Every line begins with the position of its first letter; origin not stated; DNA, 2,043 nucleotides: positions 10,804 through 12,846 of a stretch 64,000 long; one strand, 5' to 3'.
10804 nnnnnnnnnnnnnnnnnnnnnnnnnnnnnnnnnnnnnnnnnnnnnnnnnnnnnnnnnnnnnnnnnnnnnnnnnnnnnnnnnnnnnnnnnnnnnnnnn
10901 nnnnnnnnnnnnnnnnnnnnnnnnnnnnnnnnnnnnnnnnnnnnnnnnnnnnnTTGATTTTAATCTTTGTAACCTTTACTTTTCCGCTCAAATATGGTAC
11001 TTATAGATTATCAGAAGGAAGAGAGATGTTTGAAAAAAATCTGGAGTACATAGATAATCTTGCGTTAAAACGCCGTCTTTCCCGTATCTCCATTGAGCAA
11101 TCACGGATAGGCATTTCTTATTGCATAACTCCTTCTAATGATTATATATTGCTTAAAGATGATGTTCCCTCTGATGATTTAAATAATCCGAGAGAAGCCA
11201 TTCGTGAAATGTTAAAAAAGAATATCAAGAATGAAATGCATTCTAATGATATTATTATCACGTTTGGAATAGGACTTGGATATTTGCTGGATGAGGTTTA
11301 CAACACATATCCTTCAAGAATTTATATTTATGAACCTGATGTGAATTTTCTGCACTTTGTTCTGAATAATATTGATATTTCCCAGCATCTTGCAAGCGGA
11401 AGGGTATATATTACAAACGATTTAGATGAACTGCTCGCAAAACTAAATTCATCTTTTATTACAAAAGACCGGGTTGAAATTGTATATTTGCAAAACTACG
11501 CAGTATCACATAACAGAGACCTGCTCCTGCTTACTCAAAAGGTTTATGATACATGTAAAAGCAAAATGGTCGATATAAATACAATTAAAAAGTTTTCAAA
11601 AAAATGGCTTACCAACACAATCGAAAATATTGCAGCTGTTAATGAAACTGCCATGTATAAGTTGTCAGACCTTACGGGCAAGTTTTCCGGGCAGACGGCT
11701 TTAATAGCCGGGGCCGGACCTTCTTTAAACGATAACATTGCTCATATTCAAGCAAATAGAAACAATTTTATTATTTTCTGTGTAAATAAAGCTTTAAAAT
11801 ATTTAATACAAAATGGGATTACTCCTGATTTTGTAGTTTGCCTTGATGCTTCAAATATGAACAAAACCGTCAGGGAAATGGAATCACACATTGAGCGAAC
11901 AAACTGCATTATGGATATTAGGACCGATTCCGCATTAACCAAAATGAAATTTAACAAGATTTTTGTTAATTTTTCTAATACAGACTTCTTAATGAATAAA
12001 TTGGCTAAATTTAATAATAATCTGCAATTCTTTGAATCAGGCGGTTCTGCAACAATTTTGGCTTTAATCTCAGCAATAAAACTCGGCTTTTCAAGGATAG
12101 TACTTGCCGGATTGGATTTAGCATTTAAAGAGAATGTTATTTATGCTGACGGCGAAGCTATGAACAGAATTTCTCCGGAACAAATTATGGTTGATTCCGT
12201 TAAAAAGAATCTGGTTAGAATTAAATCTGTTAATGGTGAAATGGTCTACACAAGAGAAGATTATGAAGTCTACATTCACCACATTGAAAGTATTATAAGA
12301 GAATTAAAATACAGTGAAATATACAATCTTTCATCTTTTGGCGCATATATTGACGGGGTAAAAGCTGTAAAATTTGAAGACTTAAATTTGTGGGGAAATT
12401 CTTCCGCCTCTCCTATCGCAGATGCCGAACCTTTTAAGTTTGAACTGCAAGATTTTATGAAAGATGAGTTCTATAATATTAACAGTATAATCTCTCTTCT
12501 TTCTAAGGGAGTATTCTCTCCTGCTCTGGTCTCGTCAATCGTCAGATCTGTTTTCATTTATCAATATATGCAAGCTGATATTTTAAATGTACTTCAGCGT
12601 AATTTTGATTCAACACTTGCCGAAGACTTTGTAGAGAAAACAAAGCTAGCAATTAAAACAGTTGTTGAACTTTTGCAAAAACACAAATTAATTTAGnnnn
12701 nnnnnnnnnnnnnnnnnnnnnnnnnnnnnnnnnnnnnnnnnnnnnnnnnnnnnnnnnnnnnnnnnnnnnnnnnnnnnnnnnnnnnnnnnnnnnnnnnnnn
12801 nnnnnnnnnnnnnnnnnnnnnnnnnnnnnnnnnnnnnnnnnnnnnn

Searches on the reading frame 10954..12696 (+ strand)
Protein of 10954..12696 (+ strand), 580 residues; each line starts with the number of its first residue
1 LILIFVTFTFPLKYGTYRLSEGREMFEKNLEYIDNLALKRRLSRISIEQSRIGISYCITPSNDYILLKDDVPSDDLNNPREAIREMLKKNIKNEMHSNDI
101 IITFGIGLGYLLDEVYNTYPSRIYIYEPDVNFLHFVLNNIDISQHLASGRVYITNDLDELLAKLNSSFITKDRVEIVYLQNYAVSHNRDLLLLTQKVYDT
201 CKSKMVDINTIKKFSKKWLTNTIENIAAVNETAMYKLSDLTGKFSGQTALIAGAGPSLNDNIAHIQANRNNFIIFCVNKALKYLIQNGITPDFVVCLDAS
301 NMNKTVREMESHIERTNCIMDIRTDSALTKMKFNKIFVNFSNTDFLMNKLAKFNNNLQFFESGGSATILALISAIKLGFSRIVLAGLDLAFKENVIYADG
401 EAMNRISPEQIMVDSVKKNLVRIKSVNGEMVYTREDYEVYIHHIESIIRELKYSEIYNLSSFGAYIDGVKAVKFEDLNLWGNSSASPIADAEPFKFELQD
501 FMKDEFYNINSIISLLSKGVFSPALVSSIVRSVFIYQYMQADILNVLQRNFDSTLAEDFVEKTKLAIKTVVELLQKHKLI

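Call 13: search_protein_families(library=pfam, proteins=[window:10954-12696:+], max_evalue=0.001)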
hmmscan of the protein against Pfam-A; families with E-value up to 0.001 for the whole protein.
window:10954-12696:+ (580 aa): 2 families
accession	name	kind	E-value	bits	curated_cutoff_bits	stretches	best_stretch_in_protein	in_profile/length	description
PF01973.23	MptE-like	-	2e-35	122.5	34.6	1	221-393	2-170/171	6-hydroxymethylpterin diphosphokinase MptE-like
PF20157.4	Maf_flag10_N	-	1.9e-05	24.7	23.5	1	82-145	94-160/228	Glycosyltransferase Maf N-terminal domain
